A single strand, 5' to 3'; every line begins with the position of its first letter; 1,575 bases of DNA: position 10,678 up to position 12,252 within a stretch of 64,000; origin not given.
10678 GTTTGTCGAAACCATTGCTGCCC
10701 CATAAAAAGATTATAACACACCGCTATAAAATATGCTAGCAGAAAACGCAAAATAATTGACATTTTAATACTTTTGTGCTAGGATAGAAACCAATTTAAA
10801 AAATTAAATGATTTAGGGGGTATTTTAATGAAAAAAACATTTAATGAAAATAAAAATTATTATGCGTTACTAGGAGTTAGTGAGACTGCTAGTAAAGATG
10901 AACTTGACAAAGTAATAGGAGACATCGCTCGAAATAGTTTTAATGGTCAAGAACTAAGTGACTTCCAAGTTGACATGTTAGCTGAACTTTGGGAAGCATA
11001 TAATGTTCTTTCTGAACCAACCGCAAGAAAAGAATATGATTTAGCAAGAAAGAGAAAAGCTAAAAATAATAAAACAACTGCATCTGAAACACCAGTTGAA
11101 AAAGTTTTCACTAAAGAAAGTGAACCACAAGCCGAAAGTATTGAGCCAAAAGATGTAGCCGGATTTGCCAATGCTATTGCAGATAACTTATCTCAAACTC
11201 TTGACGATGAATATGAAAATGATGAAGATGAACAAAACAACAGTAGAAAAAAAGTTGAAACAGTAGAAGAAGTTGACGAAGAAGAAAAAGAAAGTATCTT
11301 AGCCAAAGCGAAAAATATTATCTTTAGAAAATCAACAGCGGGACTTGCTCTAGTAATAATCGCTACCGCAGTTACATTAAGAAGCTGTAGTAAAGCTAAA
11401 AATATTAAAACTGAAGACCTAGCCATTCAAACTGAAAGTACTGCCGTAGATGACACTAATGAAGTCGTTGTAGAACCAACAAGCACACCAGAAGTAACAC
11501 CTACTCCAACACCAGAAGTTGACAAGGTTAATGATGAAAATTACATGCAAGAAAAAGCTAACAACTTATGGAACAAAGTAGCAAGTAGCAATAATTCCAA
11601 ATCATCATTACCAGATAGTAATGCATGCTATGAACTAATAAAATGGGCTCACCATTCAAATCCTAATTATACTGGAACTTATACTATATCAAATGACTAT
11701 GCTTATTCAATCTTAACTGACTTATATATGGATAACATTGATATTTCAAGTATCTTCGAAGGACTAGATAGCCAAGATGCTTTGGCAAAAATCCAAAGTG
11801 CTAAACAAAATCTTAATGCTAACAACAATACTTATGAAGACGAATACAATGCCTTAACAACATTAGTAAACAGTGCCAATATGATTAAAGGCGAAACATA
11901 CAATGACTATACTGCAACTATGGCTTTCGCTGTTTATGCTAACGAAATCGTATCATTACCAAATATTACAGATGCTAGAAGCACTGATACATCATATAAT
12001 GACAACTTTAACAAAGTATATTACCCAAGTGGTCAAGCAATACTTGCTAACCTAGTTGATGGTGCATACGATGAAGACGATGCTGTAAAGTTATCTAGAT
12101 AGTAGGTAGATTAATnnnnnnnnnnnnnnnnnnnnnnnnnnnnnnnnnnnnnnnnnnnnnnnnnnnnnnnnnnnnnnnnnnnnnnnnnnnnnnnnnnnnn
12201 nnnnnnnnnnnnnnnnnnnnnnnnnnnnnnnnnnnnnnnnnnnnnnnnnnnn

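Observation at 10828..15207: Plus-strand operon of three membrane-anchored proteins: an HPD-less J-like protein, a PT-linker protein and a giant Cys-repeat surface protein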

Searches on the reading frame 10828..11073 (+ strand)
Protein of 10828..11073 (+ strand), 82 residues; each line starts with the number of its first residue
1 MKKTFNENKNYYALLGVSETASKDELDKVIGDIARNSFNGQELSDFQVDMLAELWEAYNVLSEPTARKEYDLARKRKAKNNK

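Call 52: search_solved_structures(query=window:10828-11073:+, max_evalue=0.01, show_alignments=2)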
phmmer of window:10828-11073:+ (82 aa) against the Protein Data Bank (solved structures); distinct sequences matched with E-value up to 0.01: 14.
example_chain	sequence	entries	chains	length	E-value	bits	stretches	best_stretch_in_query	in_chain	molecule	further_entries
9dyv_A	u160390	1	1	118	6.6e-06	30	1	8-72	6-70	Chaperone protein DnaJ 2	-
4j7z_A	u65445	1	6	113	7.3e-06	29.8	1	8-72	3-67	Chaperone protein DnaJ 2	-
6iws_A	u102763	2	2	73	1.8e-05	28.6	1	9-72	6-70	DnaJ homolog subfamily A member 3, mitochondrial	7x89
2dn9_A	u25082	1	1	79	2.2e-05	28.3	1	8-72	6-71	DnaJ homolog subfamily A member 3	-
6psi_A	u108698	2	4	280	4e-05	27.5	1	8-72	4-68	Chaperone protein DnaJ 2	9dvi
4j80_A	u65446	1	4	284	8.9e-05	26.4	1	8-72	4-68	Chaperone protein DnaJ 2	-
2ctr_A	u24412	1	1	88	0.00011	26.1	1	8-72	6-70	DnaJ homolog subfamily B member 9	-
2ctp_A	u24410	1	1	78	0.00029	24.8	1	8-72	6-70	DnaJ homolog subfamily B member 12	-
1bqz_A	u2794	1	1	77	0.00054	23.9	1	9-71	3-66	DNAJ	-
5nro_B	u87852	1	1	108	0.0012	22.8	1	9-71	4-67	Chaperone protein DnaJ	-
1bq0_A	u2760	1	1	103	0.0012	22.8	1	9-71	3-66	DNAJ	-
1xbl_A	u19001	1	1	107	0.0013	22.7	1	9-71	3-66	DNAJ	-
1hdj_A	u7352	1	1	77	0.0071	20.4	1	8-72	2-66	HUMAN HSP40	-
8eod_A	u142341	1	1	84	0.0089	20.1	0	9-73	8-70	Protein SIS1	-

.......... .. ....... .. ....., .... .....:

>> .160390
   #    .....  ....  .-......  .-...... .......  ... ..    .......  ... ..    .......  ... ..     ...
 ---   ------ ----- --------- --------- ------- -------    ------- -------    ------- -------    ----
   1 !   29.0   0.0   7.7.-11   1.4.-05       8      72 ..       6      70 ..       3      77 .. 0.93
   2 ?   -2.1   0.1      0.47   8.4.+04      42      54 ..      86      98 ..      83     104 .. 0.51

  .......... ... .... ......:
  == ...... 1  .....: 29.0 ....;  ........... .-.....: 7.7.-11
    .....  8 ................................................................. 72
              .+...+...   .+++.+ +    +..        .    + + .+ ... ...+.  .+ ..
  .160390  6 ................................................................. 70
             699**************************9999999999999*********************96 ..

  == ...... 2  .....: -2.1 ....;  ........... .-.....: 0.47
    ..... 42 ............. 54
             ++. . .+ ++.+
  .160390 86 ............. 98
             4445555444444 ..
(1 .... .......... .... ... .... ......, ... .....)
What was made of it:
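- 10855..11040 (+): J-like domain (aa 10-71). FNG (10939-10947) replaces the catalytic HPD. The alignment to PDB 4j7z/9dyv places FNG under HPD (call 52).
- On J-domain protein (Hsp40 co-chaperone): FNG aligns to HPD of PDB 4j7z (call 52).
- Checked: In the alignment to the solved T. thermophilus DnaJ2 J-domain, FNG sits where HPD should be (call 52).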

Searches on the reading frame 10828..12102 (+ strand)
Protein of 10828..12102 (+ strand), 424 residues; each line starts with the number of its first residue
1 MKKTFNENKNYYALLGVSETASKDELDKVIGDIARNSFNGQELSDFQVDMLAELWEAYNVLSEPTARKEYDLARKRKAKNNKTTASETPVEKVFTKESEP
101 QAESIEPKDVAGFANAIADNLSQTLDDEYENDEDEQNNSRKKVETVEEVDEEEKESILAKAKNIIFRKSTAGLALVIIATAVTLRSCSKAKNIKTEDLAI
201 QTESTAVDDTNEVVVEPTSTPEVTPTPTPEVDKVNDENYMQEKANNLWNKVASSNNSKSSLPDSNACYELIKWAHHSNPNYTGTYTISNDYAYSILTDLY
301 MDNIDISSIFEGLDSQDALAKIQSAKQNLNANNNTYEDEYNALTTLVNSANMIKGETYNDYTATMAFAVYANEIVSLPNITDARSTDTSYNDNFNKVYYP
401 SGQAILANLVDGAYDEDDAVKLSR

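Call 8: search_protein_families(library=pfam, proteins=[window:10828-12102:+], max_evalue=0.1)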
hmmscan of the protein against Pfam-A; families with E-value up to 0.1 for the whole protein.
window:10828-12102:+ (424 aa): 1 family
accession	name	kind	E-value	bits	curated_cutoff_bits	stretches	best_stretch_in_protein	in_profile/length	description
PF00226.36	DnaJ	-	2.1e-06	28.2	27.8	1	10-71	1-63/63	DnaJ domain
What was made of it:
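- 10855..11040 (+): Pfam PF00226 scores 28.2 against a cut-off of 27.8 (call 8).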

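Call 10: search_protein_families(library=ncbifam, proteins=[window:10828-12102:+], max_evalue=0.1)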
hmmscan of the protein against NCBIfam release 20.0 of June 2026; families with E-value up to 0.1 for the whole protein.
window:10828-12102:+ (424 aa): 11 families
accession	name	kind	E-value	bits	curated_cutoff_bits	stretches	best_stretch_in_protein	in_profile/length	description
NF010872.0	PRK14279.1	equivalog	3.4e-08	33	556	1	8-79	8-80/394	molecular chaperone DnaJ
NF010892.0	PRK14299.1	equivalog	6.2e-08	32.2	392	1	8-74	3-69/291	chaperone protein DnaJ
TIGR02349.1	DnaJ_bact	equivalog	2.7e-06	27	377.2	1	10-144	1-118/354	molecular chaperone DnaJ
NF010871.0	PRK14278.1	equivalog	1.1e-05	24.5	502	1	9-74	3-68/378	molecular chaperone DnaJ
NF010885.0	PRK14292.1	equivalog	6.3e-05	22.1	585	1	10-71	3-64/371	chaperone protein DnaJ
NF010874.0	PRK14281.1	equivalog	9.2e-05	21.7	619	1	9-72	3-67/397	chaperone protein DnaJ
NF010894.0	PRK14301.1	equivalog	0.00046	19.3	548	1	8-96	3-92/373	chaperone protein DnaJ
NF008035.0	PRK10767.1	subfamily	0.00061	18.9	338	1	8-83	3-79/374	molecular chaperone DnaJ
NF007618.0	PRK10266.1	equivalog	0.013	14.9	403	1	7-79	2-74/306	curved DNA-binding protein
NF041951.1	phage_RstR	subfamily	0.022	15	80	1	112-170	45-105/108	RstR family transcriptional repressor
NF050142.1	PG1828_fam_lipo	equivalog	0.031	15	50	1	175-232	8-56/59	PG1828 family lipoprotein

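Call 13: find_homologous_proteins(query=window:10828-12102:+)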
Query window:10828-12102:+ (424 aa): 147 proteins with E <= 0.001 among 7018 candidates; the best 120 are listed.
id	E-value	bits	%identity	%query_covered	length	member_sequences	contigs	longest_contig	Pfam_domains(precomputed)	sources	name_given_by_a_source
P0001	4.3e-267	904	99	100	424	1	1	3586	PF00226.37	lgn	-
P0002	4.1e-263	891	98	100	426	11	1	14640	PF00226.37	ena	-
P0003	9.3e-262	886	97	100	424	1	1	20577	PF00226.37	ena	-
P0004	1.1e-261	886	99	100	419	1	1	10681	PF00226.37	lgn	-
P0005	1.2e-261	886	97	100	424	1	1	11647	PF00226.37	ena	-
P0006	1.7e-261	885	97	100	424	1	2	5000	PF00226.37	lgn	-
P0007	3.2e-261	884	97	100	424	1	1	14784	PF00226.37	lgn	-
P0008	3.4e-261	884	97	100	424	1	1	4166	PF00226.37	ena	-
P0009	4.0e-261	884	97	100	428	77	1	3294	PF00226.37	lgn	-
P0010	5.4e-261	884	97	100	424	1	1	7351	PF00226.37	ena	-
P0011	6.8e-261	883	97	100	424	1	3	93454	PF00226.37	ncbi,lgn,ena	-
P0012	7.1e-261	883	96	100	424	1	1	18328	PF00226.37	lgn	-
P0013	1.6e-260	882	97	100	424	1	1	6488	PF00226.37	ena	-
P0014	1.7e-260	882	96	100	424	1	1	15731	PF00226.37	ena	-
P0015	1.8e-260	882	97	100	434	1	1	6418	PF00226.37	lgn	-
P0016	2.4e-260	881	97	100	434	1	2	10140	PF00226.37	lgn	-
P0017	4.5e-260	880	97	100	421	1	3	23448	PF00226.37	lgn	-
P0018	6.1e-260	880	96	100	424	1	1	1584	PF00226.37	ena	-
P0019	7.4e-260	880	96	100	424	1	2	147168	PF00226.37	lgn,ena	-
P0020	2.1e-259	878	97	100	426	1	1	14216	PF00226.37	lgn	-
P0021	4.3e-259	877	96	100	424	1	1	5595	PF00226.37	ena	-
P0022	9.6e-259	876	97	100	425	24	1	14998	PF00226.37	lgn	-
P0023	1.4e-258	876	97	100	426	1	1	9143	PF00226.37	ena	-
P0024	1.4e-258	876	96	100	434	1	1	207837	PF00226.37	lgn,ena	-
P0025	1.6e-258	875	97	100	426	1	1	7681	PF00226.37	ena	-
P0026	2.3e-258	875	96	100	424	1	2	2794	PF00226.37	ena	-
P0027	5.2e-258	874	97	100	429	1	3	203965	PF00226.37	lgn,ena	-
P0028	6.8e-258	873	96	100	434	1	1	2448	PF00226.37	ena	-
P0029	8.1e-258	873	96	100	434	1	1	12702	PF00226.37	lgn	-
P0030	1.6e-257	872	96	100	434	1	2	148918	PF00226.37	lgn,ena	-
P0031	2.5e-257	871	95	100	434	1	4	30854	PF00226.37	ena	-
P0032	2.5e-257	871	96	100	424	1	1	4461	PF00226.37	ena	-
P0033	5.3e-257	870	96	100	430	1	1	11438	PF00226.37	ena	-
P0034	5.7e-257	870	97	100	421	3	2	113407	PF00226.37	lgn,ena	-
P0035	1.0e-256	869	96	100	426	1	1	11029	PF00226.37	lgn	-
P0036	5.1e-256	867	95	100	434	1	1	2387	PF00226.37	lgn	-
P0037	8.2e-255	863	95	100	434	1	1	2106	PF00226.37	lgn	-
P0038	2.0e-254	862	96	100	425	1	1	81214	PF00226.37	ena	-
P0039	2.7e-254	861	96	100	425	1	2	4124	PF00226.37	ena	-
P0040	2.9e-254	861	95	100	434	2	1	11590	PF00226.37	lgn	-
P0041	1.1e-253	859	94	100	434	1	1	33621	PF00226.37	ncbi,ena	-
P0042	9.8e-253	856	96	100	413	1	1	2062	PF00226.37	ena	-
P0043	1.0e-252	856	95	100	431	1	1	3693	PF00226.37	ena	-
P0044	1.2e-252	856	94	100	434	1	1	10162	PF00226.37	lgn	-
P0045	4.1e-250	848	95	100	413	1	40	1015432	PF00226.37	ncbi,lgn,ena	-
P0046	7.5e-250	847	95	100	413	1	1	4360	PF00226.37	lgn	-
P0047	2.6e-249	845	95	100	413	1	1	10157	PF00226.37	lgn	-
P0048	7.2e-249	844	95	100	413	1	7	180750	PF00226.37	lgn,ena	-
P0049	1.1e-248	843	95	100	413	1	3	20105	PF00226.37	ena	-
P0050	1.6e-248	842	95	100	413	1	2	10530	PF00226.37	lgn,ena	-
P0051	2.5e-248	842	94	100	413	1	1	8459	PF00226.37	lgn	-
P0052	4.8e-248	841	92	100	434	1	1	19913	PF00226.37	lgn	-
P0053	5.2e-248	841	95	100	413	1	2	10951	PF00226.37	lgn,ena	-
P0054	5.7e-248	841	94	100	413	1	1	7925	PF00226.37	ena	-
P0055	1.6e-247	839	92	100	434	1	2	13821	PF00226.37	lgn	-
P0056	1.6e-247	839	92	100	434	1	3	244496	PF00226.37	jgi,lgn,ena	-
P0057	2.2e-247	839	92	100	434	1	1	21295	PF00226.37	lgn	-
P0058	3.0e-247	838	94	100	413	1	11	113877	PF00226.37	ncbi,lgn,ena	-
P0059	4.0e-247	838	94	100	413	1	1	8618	PF00226.37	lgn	-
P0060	1.3e-245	833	93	100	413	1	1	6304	PF00226.37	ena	-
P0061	1.4e-244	830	93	100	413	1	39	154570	PF00226.37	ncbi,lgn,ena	-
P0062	3.6e-244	828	93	100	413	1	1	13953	PF00226.37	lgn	-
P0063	3.7e-244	828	93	100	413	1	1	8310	PF00226.37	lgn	-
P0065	5.6e-244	828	93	100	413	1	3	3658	PF00226.37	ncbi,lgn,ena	-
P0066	7.0e-244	827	93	100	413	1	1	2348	PF00226.37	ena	-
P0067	1.3e-243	826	93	100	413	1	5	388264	PF00226.37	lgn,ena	-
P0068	3.0e-243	825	93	100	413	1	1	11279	PF00226.37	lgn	-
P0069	4.4e-243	825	93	100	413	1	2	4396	PF00226.37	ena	-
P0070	1.0e-242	823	93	100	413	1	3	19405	PF00226.37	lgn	-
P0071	1.1e-242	823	92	100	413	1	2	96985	PF00226.37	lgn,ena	-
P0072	1.6e-241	819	92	100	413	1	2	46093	PF00226.37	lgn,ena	-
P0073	4.9e-241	818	91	100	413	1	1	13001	PF00226.37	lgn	-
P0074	5.0e-241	818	92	100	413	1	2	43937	PF00226.37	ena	-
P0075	1.0e-239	814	91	100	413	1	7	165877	PF00226.37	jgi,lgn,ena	-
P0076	2.5e-239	812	91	100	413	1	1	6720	PF00226.37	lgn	-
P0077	4.1e-239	812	91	100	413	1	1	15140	PF00226.37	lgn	-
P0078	5.6e-239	811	92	100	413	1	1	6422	PF00226.37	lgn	-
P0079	7.8e-239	811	90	100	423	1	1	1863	PF00226.37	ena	-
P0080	1.5e-238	810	91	100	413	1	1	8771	PF00226.37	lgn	-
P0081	2.3e-238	809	91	100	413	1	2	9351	PF00226.37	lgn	-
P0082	1.1e-237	807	90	100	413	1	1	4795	PF00226.37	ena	-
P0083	1.1e-237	807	90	100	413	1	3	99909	PF00226.37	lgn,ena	-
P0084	3.1e-237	805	91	100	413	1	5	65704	PF00226.37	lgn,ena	-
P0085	4.0e-237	805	91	100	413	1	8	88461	PF00226.37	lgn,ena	-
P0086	5.3e-237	805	91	100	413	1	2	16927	PF00226.37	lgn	-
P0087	5.3e-237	805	91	100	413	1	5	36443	PF00226.37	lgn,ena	-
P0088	5.9e-237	804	90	100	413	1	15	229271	PF00226.37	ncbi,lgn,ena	-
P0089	1.1e-236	803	91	100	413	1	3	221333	PF00226.37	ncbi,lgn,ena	-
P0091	1.6e-236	803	90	100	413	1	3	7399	PF00226.37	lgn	-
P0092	1.9e-236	803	90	100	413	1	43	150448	PF00226.37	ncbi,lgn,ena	-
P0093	1.9e-236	803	90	100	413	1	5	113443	PF00226.37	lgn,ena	-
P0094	2.0e-236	803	91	100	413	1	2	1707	PF00226.37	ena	-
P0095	2.9e-236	802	91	100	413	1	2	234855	PF00226.37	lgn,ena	-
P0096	3.7e-236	802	90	100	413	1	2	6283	PF00226.37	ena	-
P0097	4.1e-236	802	90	100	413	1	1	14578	PF00226.37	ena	-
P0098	4.5e-236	802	91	100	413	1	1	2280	PF00226.37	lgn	-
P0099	4.7e-236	801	91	100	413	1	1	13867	PF00226.37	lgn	-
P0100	5.3e-236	801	91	100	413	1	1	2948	PF00226.37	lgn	-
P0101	8.9e-236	801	90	100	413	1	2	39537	PF00226.37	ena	-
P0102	9.2e-236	800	91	100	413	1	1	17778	PF00226.37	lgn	-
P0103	1.0e-235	800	90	100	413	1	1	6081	PF00226.37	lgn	-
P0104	1.3e-235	800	91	100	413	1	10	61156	PF00226.37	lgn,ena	-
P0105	1.4e-235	800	91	100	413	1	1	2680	PF00226.37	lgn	-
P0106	1.6e-235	800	90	100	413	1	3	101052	PF00226.37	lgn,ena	-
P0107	3.7e-235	799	90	100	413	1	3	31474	PF00226.37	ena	-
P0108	5.5e-235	798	90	100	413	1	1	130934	PF00226.37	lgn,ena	-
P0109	1.1e-234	797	90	100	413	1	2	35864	PF00226.37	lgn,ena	-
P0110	1.5e-234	796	89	100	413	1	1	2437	PF00226.37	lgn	-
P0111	1.9e-234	796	89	100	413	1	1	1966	PF00226.37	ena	-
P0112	2.2e-234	796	90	100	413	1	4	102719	PF00226.37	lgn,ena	-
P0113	2.7e-234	796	89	100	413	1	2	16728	PF00226.37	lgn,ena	-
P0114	2.8e-234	796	90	100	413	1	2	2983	PF00226.37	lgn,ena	-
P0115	3.1e-234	795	90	100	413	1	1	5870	PF00226.37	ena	-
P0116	3.9e-234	795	89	100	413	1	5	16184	PF00226.37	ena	-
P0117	8.5e-234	794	89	100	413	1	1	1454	PF00226.37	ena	-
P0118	1.8e-233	793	89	100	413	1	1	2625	PF00226.37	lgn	-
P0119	3.0e-233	792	89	100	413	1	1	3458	PF00226.37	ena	-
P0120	3.7e-233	792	90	100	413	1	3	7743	PF00226.37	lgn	-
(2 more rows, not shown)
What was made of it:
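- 10828..12102 (+): Gene 1 (424 aa). It comprises a cytoplasmic J-like head, an acidic linker, a TM, a PT linker and an ectodomain. It has 147 homologues (call 13).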

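Call 80: search_protein_families(library=phrogs, proteins=[window:10828-12099:+], max_evalue=0.01)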
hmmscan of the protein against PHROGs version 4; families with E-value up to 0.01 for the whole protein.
window:10828-12099:+ (424 aa): 3 families
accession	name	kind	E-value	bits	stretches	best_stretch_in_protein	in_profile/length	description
phrog_14336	-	unknown function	2.7e-07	31.2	1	7-81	2-76/363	-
phrog_2778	-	unknown function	0.00013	22.8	1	7-75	33-100/239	-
phrog_33231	-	unknown function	0.003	18.2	1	119-196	106-182/222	-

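Call 81: search_protein_families(library=padloc, proteins=[window:10828-12099:+], max_evalue=0.01)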
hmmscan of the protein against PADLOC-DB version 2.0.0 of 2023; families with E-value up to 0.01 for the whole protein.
window:10828-12099:+ (424 aa): 0 families

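Call 91: list_cluster_members(proteins=[window:10828-12099:+, window:12116-13027:+, window:13033-15204:+])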
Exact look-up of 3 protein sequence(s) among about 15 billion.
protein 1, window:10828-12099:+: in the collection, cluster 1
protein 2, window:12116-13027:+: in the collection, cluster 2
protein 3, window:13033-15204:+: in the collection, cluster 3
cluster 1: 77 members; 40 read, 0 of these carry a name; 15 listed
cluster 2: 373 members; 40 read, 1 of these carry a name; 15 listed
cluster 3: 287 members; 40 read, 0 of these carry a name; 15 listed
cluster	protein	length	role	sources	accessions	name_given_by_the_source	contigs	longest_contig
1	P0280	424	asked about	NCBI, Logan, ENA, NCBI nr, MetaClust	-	-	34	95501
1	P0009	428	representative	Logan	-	-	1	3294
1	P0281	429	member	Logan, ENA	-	-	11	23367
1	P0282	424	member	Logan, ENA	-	-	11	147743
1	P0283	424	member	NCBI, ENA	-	-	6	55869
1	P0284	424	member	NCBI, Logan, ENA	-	-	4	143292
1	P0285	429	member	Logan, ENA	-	-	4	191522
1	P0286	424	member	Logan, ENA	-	-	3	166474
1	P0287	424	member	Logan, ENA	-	-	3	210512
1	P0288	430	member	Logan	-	-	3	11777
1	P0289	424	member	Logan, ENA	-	-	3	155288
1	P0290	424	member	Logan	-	-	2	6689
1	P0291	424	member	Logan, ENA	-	-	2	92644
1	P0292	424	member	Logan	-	-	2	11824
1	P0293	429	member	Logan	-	-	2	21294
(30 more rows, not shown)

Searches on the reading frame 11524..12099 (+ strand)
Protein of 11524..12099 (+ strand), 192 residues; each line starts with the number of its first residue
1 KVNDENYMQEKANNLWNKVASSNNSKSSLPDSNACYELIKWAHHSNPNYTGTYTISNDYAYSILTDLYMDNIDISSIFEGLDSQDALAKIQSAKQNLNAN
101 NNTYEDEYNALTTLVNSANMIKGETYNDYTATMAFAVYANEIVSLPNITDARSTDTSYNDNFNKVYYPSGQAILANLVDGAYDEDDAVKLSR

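Call 43: search_solved_structures(query=A4, max_evalue=10)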
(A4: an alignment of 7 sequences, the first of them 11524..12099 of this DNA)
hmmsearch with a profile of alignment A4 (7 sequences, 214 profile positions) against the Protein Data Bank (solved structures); distinct sequences matched with E-value up to 10: 1.
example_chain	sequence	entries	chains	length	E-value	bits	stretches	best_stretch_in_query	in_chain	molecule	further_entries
4rzp_A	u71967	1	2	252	8.6e-05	25.6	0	5-49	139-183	Engineered Protein OR366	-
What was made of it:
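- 11518..12099 (+): Gene 1 ectodomain (family G1E, about 190 aa). No known family. No credible PDB relative (call 43).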
